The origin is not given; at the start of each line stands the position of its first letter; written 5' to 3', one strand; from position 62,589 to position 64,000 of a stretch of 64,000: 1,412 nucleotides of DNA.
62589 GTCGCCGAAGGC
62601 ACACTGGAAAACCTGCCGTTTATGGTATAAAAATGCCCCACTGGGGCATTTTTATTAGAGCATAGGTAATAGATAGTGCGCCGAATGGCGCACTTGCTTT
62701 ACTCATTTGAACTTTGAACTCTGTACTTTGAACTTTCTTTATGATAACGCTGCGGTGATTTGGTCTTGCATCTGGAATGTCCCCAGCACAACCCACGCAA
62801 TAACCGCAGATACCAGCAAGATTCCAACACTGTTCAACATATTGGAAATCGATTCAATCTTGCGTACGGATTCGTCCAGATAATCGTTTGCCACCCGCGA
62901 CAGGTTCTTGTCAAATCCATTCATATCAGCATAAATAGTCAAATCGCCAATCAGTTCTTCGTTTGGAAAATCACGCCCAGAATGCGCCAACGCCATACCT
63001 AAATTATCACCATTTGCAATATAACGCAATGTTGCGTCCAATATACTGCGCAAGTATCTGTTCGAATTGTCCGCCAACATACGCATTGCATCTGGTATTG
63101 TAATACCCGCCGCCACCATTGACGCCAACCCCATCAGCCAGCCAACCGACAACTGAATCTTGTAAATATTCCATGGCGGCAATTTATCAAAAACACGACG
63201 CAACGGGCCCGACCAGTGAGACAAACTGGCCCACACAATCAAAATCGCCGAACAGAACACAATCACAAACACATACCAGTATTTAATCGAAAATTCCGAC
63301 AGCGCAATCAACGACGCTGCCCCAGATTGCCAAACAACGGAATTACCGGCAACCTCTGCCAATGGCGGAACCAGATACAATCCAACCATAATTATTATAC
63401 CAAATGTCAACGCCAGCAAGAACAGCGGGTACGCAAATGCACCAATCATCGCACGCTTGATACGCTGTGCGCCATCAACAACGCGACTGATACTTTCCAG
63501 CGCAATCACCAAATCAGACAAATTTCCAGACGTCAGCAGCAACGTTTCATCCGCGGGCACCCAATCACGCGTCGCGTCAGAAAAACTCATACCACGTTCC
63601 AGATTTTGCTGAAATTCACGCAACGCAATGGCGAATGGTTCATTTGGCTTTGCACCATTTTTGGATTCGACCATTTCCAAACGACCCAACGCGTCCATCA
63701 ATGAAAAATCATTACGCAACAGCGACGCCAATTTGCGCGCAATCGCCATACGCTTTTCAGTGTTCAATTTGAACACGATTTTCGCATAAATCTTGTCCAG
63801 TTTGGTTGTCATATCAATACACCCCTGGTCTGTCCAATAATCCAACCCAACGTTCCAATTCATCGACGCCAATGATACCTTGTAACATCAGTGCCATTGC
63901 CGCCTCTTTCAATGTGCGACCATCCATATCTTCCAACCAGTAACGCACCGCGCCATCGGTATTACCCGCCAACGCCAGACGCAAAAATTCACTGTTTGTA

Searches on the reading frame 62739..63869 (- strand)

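Call 59: search_protein_families(library=pfam, proteins=[window:62739-63869:-], max_evalue=0.001)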
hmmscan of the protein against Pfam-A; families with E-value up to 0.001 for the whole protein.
window:62739-63869:- (376 aa): 1 family
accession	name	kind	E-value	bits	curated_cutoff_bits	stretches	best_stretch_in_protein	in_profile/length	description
PF00482.28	T2SSF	-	1.9e-26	92.9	25.2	2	248-363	5-121/125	Type II secretion system (T2SS), protein F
